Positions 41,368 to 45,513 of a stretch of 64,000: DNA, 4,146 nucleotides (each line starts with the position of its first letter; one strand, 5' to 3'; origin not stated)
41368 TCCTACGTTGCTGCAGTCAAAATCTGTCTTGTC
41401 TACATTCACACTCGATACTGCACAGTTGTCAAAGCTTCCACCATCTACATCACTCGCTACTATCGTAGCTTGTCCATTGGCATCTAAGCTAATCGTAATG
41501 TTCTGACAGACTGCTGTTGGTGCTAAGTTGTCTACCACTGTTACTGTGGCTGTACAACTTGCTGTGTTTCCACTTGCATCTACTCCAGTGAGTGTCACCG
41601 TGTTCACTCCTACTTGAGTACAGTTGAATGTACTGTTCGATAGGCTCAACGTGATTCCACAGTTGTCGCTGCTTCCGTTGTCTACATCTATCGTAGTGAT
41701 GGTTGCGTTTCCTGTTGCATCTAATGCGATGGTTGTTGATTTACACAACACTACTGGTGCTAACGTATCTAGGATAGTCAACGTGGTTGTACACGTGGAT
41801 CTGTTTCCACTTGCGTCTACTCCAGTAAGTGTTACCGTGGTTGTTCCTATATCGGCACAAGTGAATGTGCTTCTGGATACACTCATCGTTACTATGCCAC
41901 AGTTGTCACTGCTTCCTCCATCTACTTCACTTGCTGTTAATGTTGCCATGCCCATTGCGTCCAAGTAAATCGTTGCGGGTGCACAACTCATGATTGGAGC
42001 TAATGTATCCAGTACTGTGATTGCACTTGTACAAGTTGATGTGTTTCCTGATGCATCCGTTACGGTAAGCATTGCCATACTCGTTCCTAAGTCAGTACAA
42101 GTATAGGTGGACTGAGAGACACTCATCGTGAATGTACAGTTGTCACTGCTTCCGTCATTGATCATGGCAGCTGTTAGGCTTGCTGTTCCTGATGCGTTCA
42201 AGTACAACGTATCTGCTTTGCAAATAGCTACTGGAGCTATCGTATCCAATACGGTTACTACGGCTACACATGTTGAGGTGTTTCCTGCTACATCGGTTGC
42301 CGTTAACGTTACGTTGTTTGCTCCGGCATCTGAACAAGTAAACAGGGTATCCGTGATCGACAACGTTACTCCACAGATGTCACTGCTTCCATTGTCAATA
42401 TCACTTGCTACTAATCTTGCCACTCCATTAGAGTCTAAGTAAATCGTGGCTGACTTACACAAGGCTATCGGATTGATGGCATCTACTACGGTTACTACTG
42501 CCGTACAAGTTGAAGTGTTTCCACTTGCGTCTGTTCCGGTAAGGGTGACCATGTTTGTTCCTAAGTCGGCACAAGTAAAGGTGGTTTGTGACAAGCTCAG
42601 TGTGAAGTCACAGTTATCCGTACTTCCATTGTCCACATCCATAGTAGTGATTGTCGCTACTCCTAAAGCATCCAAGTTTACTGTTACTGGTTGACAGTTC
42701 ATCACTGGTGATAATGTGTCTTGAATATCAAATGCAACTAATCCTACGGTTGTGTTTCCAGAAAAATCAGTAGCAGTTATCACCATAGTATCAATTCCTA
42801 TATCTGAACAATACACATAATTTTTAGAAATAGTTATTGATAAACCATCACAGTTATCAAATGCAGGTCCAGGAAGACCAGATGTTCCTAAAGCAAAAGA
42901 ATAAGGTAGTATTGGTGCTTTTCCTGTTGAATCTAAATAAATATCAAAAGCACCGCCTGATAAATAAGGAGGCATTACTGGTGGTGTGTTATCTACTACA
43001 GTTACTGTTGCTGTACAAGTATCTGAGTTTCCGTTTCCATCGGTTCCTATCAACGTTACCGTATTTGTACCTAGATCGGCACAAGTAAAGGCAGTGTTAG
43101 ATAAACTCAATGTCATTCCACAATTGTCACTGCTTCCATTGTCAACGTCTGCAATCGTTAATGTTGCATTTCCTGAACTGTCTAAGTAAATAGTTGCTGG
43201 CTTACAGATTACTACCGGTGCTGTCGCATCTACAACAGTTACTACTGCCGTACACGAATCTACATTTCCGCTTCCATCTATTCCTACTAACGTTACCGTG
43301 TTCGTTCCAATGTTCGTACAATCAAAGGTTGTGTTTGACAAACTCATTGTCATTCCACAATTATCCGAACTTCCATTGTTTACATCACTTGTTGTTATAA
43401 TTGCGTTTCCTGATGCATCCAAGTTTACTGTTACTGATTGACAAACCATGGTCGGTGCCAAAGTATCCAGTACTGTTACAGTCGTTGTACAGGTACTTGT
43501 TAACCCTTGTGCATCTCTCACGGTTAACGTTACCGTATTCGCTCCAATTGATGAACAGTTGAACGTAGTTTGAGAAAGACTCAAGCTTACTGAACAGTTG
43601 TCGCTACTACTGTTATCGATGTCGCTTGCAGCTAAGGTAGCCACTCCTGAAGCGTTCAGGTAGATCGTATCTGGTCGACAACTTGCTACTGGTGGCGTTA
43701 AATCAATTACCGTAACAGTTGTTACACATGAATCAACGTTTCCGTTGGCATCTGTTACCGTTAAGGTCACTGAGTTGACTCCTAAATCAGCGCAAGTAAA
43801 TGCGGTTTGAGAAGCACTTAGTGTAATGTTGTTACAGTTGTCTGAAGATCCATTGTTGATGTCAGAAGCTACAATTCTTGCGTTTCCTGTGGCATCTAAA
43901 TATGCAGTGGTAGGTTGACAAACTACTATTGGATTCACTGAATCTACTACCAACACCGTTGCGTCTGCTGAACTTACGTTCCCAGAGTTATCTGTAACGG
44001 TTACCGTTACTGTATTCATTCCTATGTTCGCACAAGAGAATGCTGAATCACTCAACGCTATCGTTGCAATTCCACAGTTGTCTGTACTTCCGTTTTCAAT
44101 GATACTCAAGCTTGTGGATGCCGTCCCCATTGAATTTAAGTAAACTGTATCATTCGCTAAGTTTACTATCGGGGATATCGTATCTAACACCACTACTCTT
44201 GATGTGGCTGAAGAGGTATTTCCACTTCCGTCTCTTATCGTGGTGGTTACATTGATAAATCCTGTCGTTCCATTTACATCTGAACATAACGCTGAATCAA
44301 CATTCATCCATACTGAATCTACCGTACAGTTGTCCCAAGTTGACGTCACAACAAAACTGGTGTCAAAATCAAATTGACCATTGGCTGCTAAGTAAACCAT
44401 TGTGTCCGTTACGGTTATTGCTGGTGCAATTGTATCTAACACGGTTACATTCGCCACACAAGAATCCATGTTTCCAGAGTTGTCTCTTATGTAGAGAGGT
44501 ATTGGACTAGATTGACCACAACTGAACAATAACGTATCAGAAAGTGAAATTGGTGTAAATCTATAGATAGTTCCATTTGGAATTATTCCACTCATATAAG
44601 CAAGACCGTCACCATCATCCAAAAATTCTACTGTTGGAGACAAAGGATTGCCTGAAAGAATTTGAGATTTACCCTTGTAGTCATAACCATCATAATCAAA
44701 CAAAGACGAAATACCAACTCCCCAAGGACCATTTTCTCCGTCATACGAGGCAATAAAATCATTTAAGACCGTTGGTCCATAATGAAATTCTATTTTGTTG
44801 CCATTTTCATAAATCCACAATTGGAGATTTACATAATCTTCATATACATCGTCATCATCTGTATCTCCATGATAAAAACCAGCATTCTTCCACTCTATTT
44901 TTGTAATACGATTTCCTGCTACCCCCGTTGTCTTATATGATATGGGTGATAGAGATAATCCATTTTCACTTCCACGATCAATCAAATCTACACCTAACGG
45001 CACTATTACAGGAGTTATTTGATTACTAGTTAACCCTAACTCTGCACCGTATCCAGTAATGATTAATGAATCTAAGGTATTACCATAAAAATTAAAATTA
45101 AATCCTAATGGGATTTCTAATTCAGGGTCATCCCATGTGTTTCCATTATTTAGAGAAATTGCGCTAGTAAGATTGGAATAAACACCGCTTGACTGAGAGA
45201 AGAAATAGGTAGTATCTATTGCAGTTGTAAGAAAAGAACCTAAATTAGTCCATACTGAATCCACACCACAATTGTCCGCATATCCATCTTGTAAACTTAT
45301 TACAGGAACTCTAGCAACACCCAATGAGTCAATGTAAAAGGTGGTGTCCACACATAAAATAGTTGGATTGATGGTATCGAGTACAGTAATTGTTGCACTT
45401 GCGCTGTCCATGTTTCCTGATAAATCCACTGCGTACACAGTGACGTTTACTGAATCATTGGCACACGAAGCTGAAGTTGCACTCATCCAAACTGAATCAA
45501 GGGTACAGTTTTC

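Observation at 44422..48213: Nested domain insertion: the third Ig/HYR-like domain of each super-repeat is split by a different inserted domain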

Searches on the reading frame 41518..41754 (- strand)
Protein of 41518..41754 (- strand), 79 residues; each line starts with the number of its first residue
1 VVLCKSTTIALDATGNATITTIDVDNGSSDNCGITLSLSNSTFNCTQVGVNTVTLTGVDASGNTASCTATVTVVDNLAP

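Call 94: search_protein_families(library=pfam, proteins=[window:41518-41754:-], max_evalue=1)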
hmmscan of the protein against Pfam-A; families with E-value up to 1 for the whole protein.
seq(79 aa): 5 families
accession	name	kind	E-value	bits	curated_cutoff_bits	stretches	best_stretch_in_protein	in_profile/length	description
PF02494.22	HYR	-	2.7e-05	24.8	21.7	1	15-73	21-81/81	HYR domain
PF07523.18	Big_3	-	0.026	15.2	21.2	1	11-73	14-68/68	Bacterial Ig-like domain (group 3)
PF18981.6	InlK_D3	-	0.034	14.7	25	1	28-73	30-75/75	Internalin K domain (D3/D4)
PF12733.13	Cadherin-like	-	0.22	12.4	24.2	1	5-66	25-80/89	Cadherin-like beta sandwich domain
PF25648.1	SFV1_VP5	-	0.3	11.5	27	1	7-53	103-148/199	Sulfolobus filamentous virus 1 major coat protein VP5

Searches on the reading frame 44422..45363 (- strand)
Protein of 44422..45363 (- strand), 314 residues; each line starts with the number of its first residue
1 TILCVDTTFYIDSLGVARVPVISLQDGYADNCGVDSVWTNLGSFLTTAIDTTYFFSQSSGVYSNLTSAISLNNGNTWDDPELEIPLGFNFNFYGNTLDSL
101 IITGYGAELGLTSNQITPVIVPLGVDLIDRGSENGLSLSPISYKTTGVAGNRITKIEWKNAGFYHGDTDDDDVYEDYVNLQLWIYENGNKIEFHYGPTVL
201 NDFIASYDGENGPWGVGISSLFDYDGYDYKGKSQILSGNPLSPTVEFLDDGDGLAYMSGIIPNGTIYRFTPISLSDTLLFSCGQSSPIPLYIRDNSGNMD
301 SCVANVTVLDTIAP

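Call 49: predict_structure(alignment_id=A2)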
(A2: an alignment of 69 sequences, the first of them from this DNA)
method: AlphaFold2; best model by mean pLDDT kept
length: 314 residues; sequences in the alignment: 69
mean_pLDDT: 80.6   pTM: 0.76
mean pLDDT of the five models: 80.6, 79.8, 79.5, 79.3, 78.9
residues with pLDDT >= 90: 208; 70-90: 12; 50-70: 25; < 50: 69
segments of 3 or more residues with pLDDT < 50: 1-34, 278-285, 289-295, 298-314
pLDDT, mean of each block of 10 residues (from residue 1): 39 42 43 49 53 94 98 97 98 95 94 94 97 95 98 98 82 88 97 98 94 96 94 97 96 95 98 65 46 47 38 34
secondary structure, 60 per line:
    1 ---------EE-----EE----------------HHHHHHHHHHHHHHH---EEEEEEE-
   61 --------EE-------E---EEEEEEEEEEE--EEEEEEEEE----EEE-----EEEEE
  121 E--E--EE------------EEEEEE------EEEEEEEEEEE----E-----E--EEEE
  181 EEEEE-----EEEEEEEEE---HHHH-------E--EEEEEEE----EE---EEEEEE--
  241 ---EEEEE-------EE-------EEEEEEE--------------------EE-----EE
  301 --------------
elements in order: H35-49 E53-59 E82-92 E95-103 E108-110 E116-121 E141-146 E153-163 E177-185 E191-199 H203-206 E217-223 E233-238 E244-248 E265-271

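Call 56: fold_search(model_id=the predicted structure, library=pdb)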
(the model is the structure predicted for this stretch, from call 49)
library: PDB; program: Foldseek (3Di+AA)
matches with E <= 10: 544; with E <= 0.001: 0
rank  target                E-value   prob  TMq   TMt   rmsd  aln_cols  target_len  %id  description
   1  6qnp_A                2.0e-01  0.05  0.13  0.12  18.7       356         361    8  CLATHRIN HEAVY CHAIN N-TERMINAL DOMAIN BOUND TO GTSE1 LIDL MOTIF (released 2019-08-28)
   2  8d5a_A                2.0e-01  0.02  0.09  0.04  21.7       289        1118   10  Middle state of SARS-CoV-2 BA.2 variant spike protein (released 2023-06-07)
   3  8d5a_B                2.1e-01  0.01  0.07  0.03  21.4       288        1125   10  Middle state of SARS-CoV-2 BA.2 variant spike protein (released 2023-06-07)
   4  8qq0_A                2.5e-01  0.02  0.08  0.06  21.4       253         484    9  SARS-CoV-2 S protein bound to neutralising antibody UZGENT_A3 (released 2024-01-31)
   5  8d56_A                2.6e-01  0.01  0.09  0.04  21.2       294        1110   11  One RBD-up state of SARS-CoV-2 BA.2 variant spike protein (released 2023-06-07)
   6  8zdo_a                2.7e-01  0.02  0.09  0.09  18.5       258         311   10  Cryo-EM structure of Mycobacteriophage Douge baseplate (gp13, gp17, gp23, gp16, gp18 and gp20) (released 2025-06-25)
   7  5w6p_D                3.1e-01  0.02  0.11  0.07  18.4       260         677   11  Crystal structure of Bacteriophage CBA120 tailspike protein 2 enzymatically active domain (TSP2dN, orf211) (released 2018-10-24)
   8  6w4q_E                3.2e-01  0.02  0.11  0.07  18.6       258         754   10  Crystal structure of full-length tailspike protein 2 (TSP2, ORF211) ) from Escherichia coli O157:H7 bacteriophage CAB1 (released 2021-01-20)
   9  4m01_A                4.5e-01  0.02  0.08  0.08  19.2       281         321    9  N terminal fragment(residues 245-575) of binding region of SraP (released 2014-06-18)
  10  5w6p_F                5.0e-01  0.02  0.10  0.07  18.3       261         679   11  Crystal structure of Bacteriophage CBA120 tailspike protein 2 enzymatically active domain (TSP2dN, orf211) (released 2018-10-24)
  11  3w40_A                5.3e-01  0.08  0.16  0.22  12.6       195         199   10  Crystal structure of RsbX in complex with magnesium in space group P1 (released 2014-01-22)
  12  3mh8_B                5.3e-01  0.05  0.13  0.19  19.7       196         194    9  Crystal structure of LprG from Mycobacterium tuberculosis (released 2010-09-01)
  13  5w6p_A                5.3e-01  0.03  0.11  0.07  17.6       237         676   12  Crystal structure of Bacteriophage CBA120 tailspike protein 2 enzymatically active domain (TSP2dN, orf211) (released 2018-10-24)
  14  4d69_B                5.3e-01  0.01  0.09  0.10  19.0       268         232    6  SOYBEAN AGGLUTININ FROM GLYCINE MAX IN COMPLEX WITH THE ANTIGEN Tn (released 2014-11-19)
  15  9hmu_B                5.6e-01  0.03  0.11  0.14  15.1       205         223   10  DUF4465 domain containing protein in complex with vitamin B12. (released 2025-01-15)
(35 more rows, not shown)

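Call 64: search_solved_structures(query=A2, max_evalue=1)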
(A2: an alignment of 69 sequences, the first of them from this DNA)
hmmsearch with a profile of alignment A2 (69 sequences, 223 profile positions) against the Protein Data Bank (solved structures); distinct sequences matched with E-value up to 1: 1.
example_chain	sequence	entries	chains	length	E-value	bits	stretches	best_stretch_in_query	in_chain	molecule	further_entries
8gl6_D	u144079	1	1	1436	9.9e-17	64.5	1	2-222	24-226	RemA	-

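Call 67: search_solved_structures(query=A2, max_evalue=1, show_alignments=1)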
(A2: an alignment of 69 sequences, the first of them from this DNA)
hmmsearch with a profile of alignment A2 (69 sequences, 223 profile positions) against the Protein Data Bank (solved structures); distinct sequences matched with E-value up to 1: 1.
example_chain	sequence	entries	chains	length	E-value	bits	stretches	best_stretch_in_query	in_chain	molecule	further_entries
8gl6_D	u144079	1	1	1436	9.9e-17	64.5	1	2-222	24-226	RemA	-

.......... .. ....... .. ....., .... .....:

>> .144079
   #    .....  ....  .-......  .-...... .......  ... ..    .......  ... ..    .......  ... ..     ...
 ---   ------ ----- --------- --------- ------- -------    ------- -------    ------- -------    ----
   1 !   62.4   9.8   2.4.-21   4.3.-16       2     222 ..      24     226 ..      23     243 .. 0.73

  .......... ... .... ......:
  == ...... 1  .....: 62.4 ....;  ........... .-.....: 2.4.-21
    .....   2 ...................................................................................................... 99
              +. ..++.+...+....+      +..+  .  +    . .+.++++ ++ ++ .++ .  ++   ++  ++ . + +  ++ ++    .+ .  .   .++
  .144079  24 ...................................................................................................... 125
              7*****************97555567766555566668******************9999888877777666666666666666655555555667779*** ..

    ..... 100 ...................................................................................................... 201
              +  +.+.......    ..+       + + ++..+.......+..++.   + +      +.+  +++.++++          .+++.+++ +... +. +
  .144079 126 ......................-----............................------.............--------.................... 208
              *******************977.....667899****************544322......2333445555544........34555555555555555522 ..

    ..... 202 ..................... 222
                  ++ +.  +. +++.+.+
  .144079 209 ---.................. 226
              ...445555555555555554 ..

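Call 91: search_protein_families(library=pfam, alignment_id=A2, max_evalue=1)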
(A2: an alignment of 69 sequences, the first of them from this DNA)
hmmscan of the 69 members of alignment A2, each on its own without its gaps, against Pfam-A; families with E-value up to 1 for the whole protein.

A. member 1, seq(314 aa): 0 families

B. families by the number of members that match (of 69 scanned): 3 families
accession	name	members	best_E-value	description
PF10528.15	GLEYA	1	0.089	GLEYA domain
PF12539.13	Csm1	1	0.18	Chromosome segregation protein Csm1/Pcs1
PF03895.21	YadA_anchor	1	0.19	YadA-like membrane anchor domain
